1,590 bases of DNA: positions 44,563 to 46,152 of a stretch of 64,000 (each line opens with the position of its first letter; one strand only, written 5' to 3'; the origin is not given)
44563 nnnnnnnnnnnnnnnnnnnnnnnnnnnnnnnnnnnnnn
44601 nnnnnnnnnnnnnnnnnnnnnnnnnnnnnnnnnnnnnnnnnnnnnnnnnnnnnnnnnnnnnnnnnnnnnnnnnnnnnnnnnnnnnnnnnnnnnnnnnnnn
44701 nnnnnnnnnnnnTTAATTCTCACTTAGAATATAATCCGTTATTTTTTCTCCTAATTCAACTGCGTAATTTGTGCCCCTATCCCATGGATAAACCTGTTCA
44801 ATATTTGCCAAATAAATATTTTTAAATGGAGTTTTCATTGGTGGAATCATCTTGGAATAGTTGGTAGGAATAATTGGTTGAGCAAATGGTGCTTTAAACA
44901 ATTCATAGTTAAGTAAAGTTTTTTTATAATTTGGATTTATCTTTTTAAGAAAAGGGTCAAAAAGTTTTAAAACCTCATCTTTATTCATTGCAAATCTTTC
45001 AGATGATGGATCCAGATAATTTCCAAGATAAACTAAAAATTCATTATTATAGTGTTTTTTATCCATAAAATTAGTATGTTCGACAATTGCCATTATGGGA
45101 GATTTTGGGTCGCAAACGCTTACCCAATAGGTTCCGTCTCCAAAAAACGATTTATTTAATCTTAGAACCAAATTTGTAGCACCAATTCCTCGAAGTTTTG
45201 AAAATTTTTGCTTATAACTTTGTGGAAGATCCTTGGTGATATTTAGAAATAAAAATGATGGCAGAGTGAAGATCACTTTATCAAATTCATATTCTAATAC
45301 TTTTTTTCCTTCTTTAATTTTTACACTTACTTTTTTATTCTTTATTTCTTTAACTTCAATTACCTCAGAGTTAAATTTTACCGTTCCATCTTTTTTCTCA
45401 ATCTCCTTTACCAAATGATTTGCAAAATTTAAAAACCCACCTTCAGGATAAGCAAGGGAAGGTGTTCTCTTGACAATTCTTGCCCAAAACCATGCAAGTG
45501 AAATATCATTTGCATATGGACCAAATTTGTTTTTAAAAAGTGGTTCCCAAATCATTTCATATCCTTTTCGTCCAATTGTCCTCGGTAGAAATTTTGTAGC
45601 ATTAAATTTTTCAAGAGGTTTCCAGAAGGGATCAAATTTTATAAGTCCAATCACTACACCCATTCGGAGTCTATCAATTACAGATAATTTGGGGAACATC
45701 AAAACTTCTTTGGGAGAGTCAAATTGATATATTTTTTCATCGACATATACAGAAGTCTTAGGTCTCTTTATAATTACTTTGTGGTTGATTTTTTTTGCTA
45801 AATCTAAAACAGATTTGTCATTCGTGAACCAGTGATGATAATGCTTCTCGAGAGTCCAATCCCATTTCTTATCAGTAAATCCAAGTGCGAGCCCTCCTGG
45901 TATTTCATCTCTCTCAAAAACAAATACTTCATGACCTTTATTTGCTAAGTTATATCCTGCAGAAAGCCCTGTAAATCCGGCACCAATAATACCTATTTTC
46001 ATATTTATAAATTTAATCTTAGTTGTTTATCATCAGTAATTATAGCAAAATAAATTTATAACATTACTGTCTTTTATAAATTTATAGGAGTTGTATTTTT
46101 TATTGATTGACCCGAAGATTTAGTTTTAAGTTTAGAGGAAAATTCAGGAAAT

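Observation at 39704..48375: Overlapping 8-gene minus-strand operon joining pilN/pilO to an FAD oxidoreductase and three GT-C-like polytopic membrane proteins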

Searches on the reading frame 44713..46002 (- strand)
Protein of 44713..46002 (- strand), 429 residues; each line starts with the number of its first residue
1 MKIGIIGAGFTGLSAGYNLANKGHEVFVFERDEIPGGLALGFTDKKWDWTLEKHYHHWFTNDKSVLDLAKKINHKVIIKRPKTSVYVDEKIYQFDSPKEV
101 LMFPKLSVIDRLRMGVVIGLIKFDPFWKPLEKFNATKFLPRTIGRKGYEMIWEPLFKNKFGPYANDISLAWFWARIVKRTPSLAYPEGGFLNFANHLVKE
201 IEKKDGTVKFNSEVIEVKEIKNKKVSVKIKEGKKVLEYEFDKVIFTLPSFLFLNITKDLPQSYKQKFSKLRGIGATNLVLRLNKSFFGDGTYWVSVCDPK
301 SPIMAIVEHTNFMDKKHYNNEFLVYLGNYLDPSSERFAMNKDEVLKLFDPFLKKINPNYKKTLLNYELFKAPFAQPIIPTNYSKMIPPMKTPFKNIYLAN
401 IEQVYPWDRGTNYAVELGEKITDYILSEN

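Call 4: search_protein_families(library=pfam, proteins=[window:44713-46002:-], max_evalue=0.1)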
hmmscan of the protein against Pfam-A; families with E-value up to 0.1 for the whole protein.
window:44713-46002:- (429 aa): 16 families
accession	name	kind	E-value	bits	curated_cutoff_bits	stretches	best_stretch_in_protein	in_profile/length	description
PF01593.30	Amino_oxidase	-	5.6e-21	75.8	19.8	1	10-399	1-416/443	Flavin containing amine oxidoreductase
PF13450.12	NAD_binding_8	-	6.3e-11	42.8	21.9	1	5-70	1-66/68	NAD(P)-binding Rossmann-like domain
PF01266.30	DAO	-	9e-10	39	27.9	1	3-36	2-35/353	FAD dependent oxidoreductase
PF00070.33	Pyr_redox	-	2.9e-07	31.3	22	1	2-33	1-32/82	Pyridine nucleotide-disulphide oxidoreductase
PF07992.20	Pyr_redox_2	-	2.1e-05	24.6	26.1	1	2-90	2-83/291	Pyridine nucleotide-disulphide oxidoreductase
PF03486.20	HI0933_like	-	0.00068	19.6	50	0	3-35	3-35/244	HI0933-like protein Rossmann domain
PF01946.23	Thi4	-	0.0012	18.6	26.2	1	3-37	20-55/235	Thi4 family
PF03721.20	UDPG_MGDP_dh_N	-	0.0029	17.6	27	1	1-32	1-32/187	UDP-glucose/GDP-mannose dehydrogenase family, NAD binding domain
PF00890.30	FAD_binding_2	-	0.012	15.2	20.4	1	5-33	4-32/414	FAD binding domain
PF12831.13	FAD_oxidored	-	0.013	15.2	27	1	5-39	4-38/416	FAD dependent oxidoreductase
PF13454.12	NAD_binding_9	-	0.03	14.7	21.8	0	5-39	2-40/155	FAD-NAD(P)-binding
PF03446.21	NAD_binding_2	-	0.039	14.4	21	1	2-32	1-31/161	NAD binding domain of 6-phosphogluconate dehydrogenase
PF01494.25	FAD_binding_3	-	0.043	13.5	22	1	3-33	4-34/349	FAD binding domain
PF13738.12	Pyr_redox_3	-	0.05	13.3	30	0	5-34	2-32/305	Pyridine nucleotide-disulphide oxidoreductase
PF02558.23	ApbA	-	0.052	13.6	22.2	0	3-33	1-31/150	Ketopantoate reductase PanE/ApbA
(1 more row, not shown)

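Call 5: search_protein_families(library=ncbifam, proteins=[window:44713-46002:-], max_evalue=0.1)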
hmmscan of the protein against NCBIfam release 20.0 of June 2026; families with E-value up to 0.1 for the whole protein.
window:44713-46002:- (429 aa): 79 families (the best 25 are shown)
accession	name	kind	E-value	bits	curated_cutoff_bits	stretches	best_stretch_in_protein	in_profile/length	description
NF005560.0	PRK07233.1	equivalog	6.8e-119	397.5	252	1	1-427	1-430/435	hypothetical protein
NF005548.0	PRK07208.1-4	equivalog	1.8e-18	66.4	389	2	3-111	6-113/488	hypothetical protein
NF005547.0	PRK07208.1-3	equivalog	5.9e-15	54.9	380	1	2-271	6-284/465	hypothetical protein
TIGR03467.1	HpnE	equivalog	3.5e-13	49.7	283.05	1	5-285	3-297/430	hydroxysqualene dehydroxylase HpnE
TIGR02731.1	phytoene_desat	equivalog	2e-11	43.3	569.4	2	3-74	2-72/453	15-cis-phytoene desaturase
TIGR02733.1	desat_CrtD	equivalog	1.2e-10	40.6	549.7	2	3-47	4-48/492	C-3',4' desaturase CrtD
TIGR02734.1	crtI_fam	subfamily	3.2e-10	39.3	238.1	1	5-45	3-43/504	phytoene desaturase family protein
NF005545.0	PRK07208.1-1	equivalog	3.6e-10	38.8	451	1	3-95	10-102/504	hypothetical protein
TIGR02730.1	carot_isom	equivalog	1.5e-09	37.2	586.9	2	182-235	220-273/493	carotenoid isomerase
NF058655.1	CrtID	equivalog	1.6e-09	37.1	640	1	4-49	2-47/478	bifunctional phytoene desaturase/3,4-desaturase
TIGR00562.1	proto_IX_ox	equivalog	2.7e-08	32.9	97.85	1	2-169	4-171/470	protoporphyrinogen oxidase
NF045637.1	carotdesatCrtDProt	equivalog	3.8e-08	32.3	580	1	5-37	3-35/485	1-hydroxycarotenoid 3,4-desaturase CrtD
NF009410.0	PRK12771.1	subfamily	6.2e-08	31.7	516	1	2-38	140-176/566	NAD(P)-binding protein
NF045689.1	BCarotKetCrtO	equivalog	6.2e-07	28.3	1000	2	5-39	8-42/563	beta-carotene ketolase CrtO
TIGR02732.1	zeta_caro_desat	equivalog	8.7e-07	28.2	622.15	1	2-87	1-86/474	9,9'-di-cis-zeta-carotene desaturase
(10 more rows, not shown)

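Call 14: search_solved_structures(query=window:44713-46002:-, max_evalue=0.001)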
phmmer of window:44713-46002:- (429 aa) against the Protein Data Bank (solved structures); distinct sequences matched with E-value up to 0.001: 8.
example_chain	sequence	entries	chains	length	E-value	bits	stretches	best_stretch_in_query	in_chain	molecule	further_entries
5ts5_A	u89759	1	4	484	1.3e-05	27.6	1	2-50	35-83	Amine oxidase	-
4e0v_A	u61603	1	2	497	1.4e-05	27.5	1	2-50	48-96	L-amino-acid oxidase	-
1f8r_A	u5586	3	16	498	5.1e-05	25.7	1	3-49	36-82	L-AMINO ACID OXIDASE | L-amino-acid oxidase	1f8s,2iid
3nrn_A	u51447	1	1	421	7.9e-05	25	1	2-241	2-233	uncharacterized protein PF1083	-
1reo_A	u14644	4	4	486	0.00011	24.6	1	3-50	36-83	AHPLAAO | L-amino acid oxidase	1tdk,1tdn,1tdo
4rep_A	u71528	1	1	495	0.00015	24.1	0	5-38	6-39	Gamma-carotene desaturase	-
3kve_A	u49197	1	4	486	0.0005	22.4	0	3-49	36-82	L-amino acid oxidase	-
5mog_A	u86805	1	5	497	0.0005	22.4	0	2-60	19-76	Phytoene dehydrogenase, chloroplastic/chromoplastic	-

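Call 45: find_homologous_proteins(query=window:44713-46002:-)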
Query window:44713-46002:- (429 aa): 5282 proteins with E <= 0.001 among 8000 candidates; the best 120 are listed.
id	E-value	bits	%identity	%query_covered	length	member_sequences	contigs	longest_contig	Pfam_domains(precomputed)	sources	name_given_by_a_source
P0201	7.0e-292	986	100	100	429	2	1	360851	PF01266.31,PF01593.31,PF13450.13,PF07992.21,PF00070.34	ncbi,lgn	-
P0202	2.7e-258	875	87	100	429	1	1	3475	PF01266.31,PF01593.31,PF13450.13,PF00070.34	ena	-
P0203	1.3e-251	853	85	100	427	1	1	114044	PF01266.31,PF01593.31,PF13450.13,PF07992.21,PF00070.34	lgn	-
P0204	2.2e-248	843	83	100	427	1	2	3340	PF01266.31,PF01593.31,PF13450.13,PF07992.21,PF00070.34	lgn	-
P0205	2.3e-247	839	84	100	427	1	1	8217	PF01266.31,PF01593.31,PF13450.13,PF07992.21,PF00070.34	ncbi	-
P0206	1.7e-246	836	83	100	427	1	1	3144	PF01266.31,PF01593.31,PF13450.13,PF07992.21,PF00070.34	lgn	-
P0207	1.4e-245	833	83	100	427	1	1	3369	PF01266.31,PF01593.31,PF13450.13,PF07992.21,PF00070.34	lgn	-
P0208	3.5e-244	829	83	100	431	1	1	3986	PF01266.31,PF01593.31,PF13450.13,PF00070.34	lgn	-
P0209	7.0e-241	818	82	100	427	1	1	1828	PF01266.31,PF01593.31,PF13450.13,PF07992.21,PF00070.34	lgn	-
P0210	7.9e-241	818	82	100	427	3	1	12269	PF01266.31,PF01593.31,PF13450.13,PF07992.21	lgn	-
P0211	6.7e-236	801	79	100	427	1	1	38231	PF01266.31,PF01593.31,PF13450.13,PF07992.21,PF00070.34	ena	-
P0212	7.5e-236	801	80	100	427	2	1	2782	PF01266.31,PF01593.31,PF13450.13,PF07992.21,PF00070.34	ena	-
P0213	8.9e-236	801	79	100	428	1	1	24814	PF01266.31,PF01593.31,PF13450.13,PF07992.21,PF13454.13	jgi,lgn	-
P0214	3.0e-233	793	79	100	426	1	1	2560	PF01266.31,PF01593.31,PF13450.13,PF07992.21,PF00070.34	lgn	-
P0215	5.5e-233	792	78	100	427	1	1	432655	PF01266.31,PF01593.31,PF13450.13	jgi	jgi:protoporphyrinogen oxidase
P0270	2.2e-203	694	68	100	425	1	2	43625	PF01266.31,PF01593.31,PF13450.13,PF07992.21,PF00070.34,PF21799.3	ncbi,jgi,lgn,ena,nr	ncbi:MAG TPA: NAD(P)/FAD-dependent oxidoreductase [Methylomirabilota bacterium]|nr:NAD(P)/FAD-depend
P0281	5.9e-201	686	68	99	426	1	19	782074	PF01946.24,PF01266.31,PF01593.31,PF13450.13,PF00890.31,PF07992.21,PF00070.34,PF03486.21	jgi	jgi:protoporphyrinogen oxidase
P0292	1.0e-198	679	67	100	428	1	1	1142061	PF01266.31,PF01593.31,PF13450.13,PF07992.21,PF00070.34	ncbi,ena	-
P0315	1.0e-195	669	66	100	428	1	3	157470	PF01946.24,PF01266.31,PF01593.31,PF13450.13,PF00890.31,PF07992.21,PF00070.34,PF12831.14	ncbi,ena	-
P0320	1.1e-194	666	66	99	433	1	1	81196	PF01266.31,PF01593.31,PF13450.13,PF00890.31,PF07992.21,PF00070.34,PF03486.21,PF12831.14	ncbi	-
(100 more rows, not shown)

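Call 46: find_encoding_contigs(protein=P0292, flank=10000, max_places=1)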
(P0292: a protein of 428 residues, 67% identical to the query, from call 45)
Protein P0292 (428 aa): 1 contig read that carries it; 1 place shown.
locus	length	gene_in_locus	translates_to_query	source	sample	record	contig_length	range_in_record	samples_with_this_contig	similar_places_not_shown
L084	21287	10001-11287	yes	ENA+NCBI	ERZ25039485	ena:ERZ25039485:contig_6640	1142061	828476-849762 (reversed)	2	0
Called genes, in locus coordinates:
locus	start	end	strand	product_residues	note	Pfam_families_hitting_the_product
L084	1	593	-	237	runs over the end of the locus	PF00297:Ribosomal_L3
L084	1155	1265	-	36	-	PF03143:GTP_EFTU_D3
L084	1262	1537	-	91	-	PF03143:GTP_EFTU_D3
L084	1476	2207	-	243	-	PF00009:GTP_EFTU, PF03144:GTP_EFTU_D2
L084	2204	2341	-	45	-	PF00009:GTP_EFTU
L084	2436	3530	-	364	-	PF00704:Glyco_hydro_18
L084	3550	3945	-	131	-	PF00903:Glyoxalase (weak)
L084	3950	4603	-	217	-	PF02585:PIG-L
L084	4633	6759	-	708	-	PF00009:GTP_EFTU, PF22042:EF-G_D2, PF03144:GTP_EFTU_D2, PF14492:EFG_III, PF16658:RF3_C, PF03764:EFG_IV, PF00679:EFG_C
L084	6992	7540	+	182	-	-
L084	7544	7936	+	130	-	-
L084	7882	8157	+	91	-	-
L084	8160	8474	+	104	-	-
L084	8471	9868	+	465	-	PF19077:Big_13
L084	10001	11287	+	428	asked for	PF00070:Pyr_redox (weak), PF01266:DAO, PF01593:Amino_oxidase, PF07992:Pyr_redox_2 (faint), PF13450:NAD_binding_8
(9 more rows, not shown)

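Call 47: find_encoding_contigs(protein=P0270, flank=10000, max_places=1)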
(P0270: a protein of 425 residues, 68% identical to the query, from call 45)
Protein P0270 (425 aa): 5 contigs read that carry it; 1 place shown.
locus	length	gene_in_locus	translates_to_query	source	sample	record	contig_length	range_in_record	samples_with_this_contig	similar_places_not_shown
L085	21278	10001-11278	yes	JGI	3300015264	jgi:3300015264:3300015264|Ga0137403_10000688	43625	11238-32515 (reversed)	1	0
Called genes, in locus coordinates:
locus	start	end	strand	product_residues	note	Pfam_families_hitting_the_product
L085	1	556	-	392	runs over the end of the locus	PF00009:GTP_EFTU, PF03144:GTP_EFTU_D2, PF03143:GTP_EFTU_D3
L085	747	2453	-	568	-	PF01204:Trehalase, PF22422:MGH1-like_GH (weak)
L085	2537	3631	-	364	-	PF00704:Glyco_hydro_18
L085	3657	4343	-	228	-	PF02585:PIG-L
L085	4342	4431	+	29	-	-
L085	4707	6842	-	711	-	PF00009:GTP_EFTU, PF22042:EF-G_D2, PF03144:GTP_EFTU_D2, PF14492:EFG_III, PF16658:RF3_C, PF03764:EFG_IV, PF00679:EFG_C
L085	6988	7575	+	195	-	-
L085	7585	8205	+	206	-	PF04350:PilO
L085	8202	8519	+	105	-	-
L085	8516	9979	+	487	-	PF19077:Big_13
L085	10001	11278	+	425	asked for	PF00070:Pyr_redox (weak), PF01266:DAO, PF01593:Amino_oxidase, PF07992:Pyr_redox_2 (weak), PF13450:NAD_binding_8, PF21799:MurD-like_N (faint)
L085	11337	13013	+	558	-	-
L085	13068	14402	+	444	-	-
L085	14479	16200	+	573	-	PF02366:PMT (weak), PF13231:PMT_2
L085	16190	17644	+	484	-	PF13231:PMT_2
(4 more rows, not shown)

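Call 51: search_solved_structures(query=A2, max_evalue=0.01)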
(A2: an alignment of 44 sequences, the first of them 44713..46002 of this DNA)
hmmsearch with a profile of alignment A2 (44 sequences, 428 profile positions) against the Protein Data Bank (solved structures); distinct sequences matched with E-value up to 0.01: 75 (the best 60 are shown).
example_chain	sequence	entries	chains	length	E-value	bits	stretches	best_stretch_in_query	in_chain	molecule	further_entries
1f8r_A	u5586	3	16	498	4.9e-12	48.5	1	3-49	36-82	L-AMINO ACID OXIDASE | L-amino-acid oxidase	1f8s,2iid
4e0v_A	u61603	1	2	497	6.5e-12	48.1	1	2-49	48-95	L-amino-acid oxidase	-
5ts5_A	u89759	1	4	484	6.5e-12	48.1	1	2-49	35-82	Amine oxidase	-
1reo_A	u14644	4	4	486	1.8e-11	46.6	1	3-49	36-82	AHPLAAO | L-amino acid oxidase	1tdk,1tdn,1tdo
3kve_A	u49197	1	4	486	6.8e-11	44.7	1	3-49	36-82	L-amino acid oxidase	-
5z2g_A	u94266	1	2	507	4.4e-09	38.7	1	3-50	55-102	L-amino acid oxidase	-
3nrn_A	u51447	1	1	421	1e-08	37.5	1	1-241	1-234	uncharacterized protein PF1083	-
9rum_A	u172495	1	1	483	5e-08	35.2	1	2-52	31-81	Tetrapodal ancestor of L-amino acid oxidase: Q225A mutant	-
9rvj_A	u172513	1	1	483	5.1e-08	35.2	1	2-52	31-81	Tetrapodal ancestor of L-amino acid oxidase: Q225H - W377I double mutant with phenylalanin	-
9run_A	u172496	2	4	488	5.4e-08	35.1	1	2-52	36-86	Tetrapodal ancestor of L-amino acid oxidase: Q225H-W377I double mutant | Tetrapodal ancestor of L-amino acid oxidases: W377I mutant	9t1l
9qs1_A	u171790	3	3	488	5.4e-08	35.1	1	2-52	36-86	Tetrapodal ancestor of L-amino acis oxidases | Tetrapodal ancestor of L-amino acid oxidases | Tetrapodal ancestor of L-amino acid oxidases co-crystallised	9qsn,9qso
9rvh_A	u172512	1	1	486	5.5e-08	35.1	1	2-52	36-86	Tetrapodal ancestor of L-amino acid oxidase: Q225A-Loop (P361-PREGA-L367) mutant with phen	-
9t73_B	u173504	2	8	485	5.8e-08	35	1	2-52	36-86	Tetrapodal ancestor of L-amino acid oxidases: I224A-Q225H-P361-PREGA-L367 bound to phenyla | Tetrapodal ancestor of L-amino acid oxidase: I224A-Q225H-P361-PREGA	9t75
4rep_A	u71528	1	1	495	1e-07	34.2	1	4-38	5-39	Gamma-carotene desaturase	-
2z5y_A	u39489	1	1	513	2.3e-07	33.1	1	3-309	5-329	Amine oxidase [flavin-containing] A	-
5mog_A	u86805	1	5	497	7.7e-06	28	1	2-73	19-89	Phytoene dehydrogenase, chloroplastic/chromoplastic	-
3ka7_A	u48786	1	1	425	2.2e-05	26.5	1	1-41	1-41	Oxidoreductase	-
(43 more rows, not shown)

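Call 55: predict_structure(alignment_id=A2)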
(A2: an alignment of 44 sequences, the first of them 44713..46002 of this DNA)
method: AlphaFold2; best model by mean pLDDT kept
length: 429 residues; sequences in the alignment: 44
mean_pLDDT: 87.0   pTM: 0.87
mean pLDDT of the five models: 87.0, 86.3, 85.3, 85.2, 83.8
residues with pLDDT >= 90: 223; 70-90: 171; 50-70: 25; < 50: 10
segments of 3 or more residues with pLDDT < 50: 49-57
pLDDT, mean of each block of 10 residues (from residue 1): 95 96 97 74 51 48 86 89 91 88 92 87 79 92 92 90 90 79 79 91 97 94 93 95 93 93 87 85 91 90 89 78 87 89 95 95 90 82 88 94 74 86 89
secondary structure, 60 per line:
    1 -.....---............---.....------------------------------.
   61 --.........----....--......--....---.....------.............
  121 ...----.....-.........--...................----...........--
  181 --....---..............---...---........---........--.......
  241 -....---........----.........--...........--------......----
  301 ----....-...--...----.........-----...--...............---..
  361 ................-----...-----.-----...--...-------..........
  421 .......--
elements in order: E2-6 H10-21 E25-29 H63-71 E76-79 E82-87 E90-93 H97-101 H108-123 H128-132 H135-142 H145-163 H169-178 E183-186 H190-203 E207-209 E213-220 E224-231 E234-240 E242-245 H249-255 H261-269 E272-282 E291-296 E305-308 E322-330 H341-355 H359-362 E363-376 E396-398 H411-427

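Call 57: fold_search(model_id=the predicted structure, library=pdb)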
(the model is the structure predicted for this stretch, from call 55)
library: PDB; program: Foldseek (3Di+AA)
matches with E <= 10: 1988; with E <= 0.001: 1026
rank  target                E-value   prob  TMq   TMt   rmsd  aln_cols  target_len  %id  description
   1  2ive_A                1.2e-22  1.00  0.79  0.75   5.3       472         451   12  Structure of protoporphyrinogen oxidase from Myxococcus xanthus (released 2006-10-17)
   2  2ivd_B                1.5e-22  1.00  0.78  0.75   5.3       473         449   13  Structure of protoporphyrinogen oxidase from Myxococcus xanthus with acifluorfen (released 2006-10-17)
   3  7eme_B                2.5e-22  1.00  0.71  0.74   5.1       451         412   14  Putative Leptospira interrogans recombinant L-amino acid oxidase (released 2021-08-18)
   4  7eme_A                4.0e-22  1.00  0.71  0.74   5.2       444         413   15  Putative Leptospira interrogans recombinant L-amino acid oxidase (released 2021-08-18)
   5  2ive_B                4.2e-22  1.00  0.78  0.75   5.3       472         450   13  Structure of protoporphyrinogen oxidase from Myxococcus xanthus (released 2006-10-17)
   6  3ka7                  9.6e-22  1.00  0.75  0.76   4.5       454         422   17  Crystal Structure of an oxidoreductase from Methanosarcina mazei. Northeast Structural Genomics Consortium target id MaR (released 2009-11-17)
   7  2ivd_A                1.7e-21  1.00  0.78  0.74   5.3       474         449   13  Structure of protoporphyrinogen oxidase from Myxococcus xanthus with acifluorfen (released 2006-10-17)
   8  5mog_A                4.3e-21  1.00  0.80  0.74   4.8       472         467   16  Oryza sativa phytoene desaturase inhibited by norflurazon (released 2017-07-12)
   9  9a78_B                6.9e-21  1.00  0.75  0.69   5.2       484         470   14  Integrative model of SYFB-CGOX by crosslinking MS and deep learning (released 2024-09-18)
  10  5mog_E                9.2e-21  1.00  0.80  0.74   4.8       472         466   16  Oryza sativa phytoene desaturase inhibited by norflurazon (released 2017-07-12)
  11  5mog_C                1.9e-20  1.00  0.80  0.73   4.9       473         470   16  Oryza sativa phytoene desaturase inhibited by norflurazon (released 2017-07-12)
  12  2bxr_A                3.1e-20  1.00  0.73  0.71   5.0       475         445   18  Human Monoamine Oxidase A in complex with Clorgyline, Crystal Form A (released 2005-08-09)
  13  3lov                  3.7e-20  1.00  0.73  0.70   5.8       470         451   14  Crystal structure of Putative protoporphyrinogen oxidase (YP_001813199.1) from Exiguobacterium sp. 255-15 at 2.06 A reso (released 2010-02-23)
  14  3i6d_B                4.4e-20  1.00  0.75  0.76   4.9       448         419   16  Crystal structure of PPO from bacillus subtilis with AF (released 2009-12-08)
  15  5mog_B                6.7e-20  1.00  0.79  0.73   5.0       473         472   17  Oryza sativa phytoene desaturase inhibited by norflurazon (released 2017-07-12)
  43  3nrn                  6.8e-19  1.00  0.72  0.78   4.3       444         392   18  Crystal Structure of PF1083 protein from Pyrococcus furiosus, Northeast Structural Genomics Consortium Target PfR223 (released 2010-11-03)
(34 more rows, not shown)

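Call 83: find_encoding_contigs(protein=P0281, flank=10000, max_places=1)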
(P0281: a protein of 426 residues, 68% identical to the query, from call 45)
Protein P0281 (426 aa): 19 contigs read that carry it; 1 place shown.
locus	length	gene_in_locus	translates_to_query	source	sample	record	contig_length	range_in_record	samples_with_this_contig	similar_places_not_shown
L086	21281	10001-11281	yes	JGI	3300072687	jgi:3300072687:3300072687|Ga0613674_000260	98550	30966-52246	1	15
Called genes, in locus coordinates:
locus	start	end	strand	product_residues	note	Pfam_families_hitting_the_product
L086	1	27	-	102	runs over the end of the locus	PF00338:Ribosomal_S10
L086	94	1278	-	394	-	PF00009:GTP_EFTU, PF03144:GTP_EFTU_D2, PF03143:GTP_EFTU_D3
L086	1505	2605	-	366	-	PF00704:Glyco_hydro_18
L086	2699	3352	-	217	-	PF02585:PIG-L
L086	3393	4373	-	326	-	-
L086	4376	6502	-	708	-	PF00009:GTP_EFTU, PF22042:EF-G_D2, PF03144:GTP_EFTU_D2, PF14492:EFG_III, PF16658:RF3_C, PF03764:EFG_IV, PF00679:EFG_C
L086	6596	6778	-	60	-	-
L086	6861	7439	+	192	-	-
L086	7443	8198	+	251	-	PF04350:PilO (weak)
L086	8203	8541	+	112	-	-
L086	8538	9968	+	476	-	PF19077:Big_13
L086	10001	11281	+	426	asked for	PF00070:Pyr_redox (weak), PF00890:FAD_binding_2 (weak), PF01266:DAO, PF01593:Amino_oxidase, PF01946:Thi4 (weak), PF03486:HI0933_like (faint), PF07992:Pyr_redox_2 (faint), PF13450:NAD_binding_8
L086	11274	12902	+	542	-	PF13231:PMT_2 (weak)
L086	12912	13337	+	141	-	PF01243:PNPOx_N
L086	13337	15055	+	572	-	PF02366:PMT (weak), PF13231:PMT_2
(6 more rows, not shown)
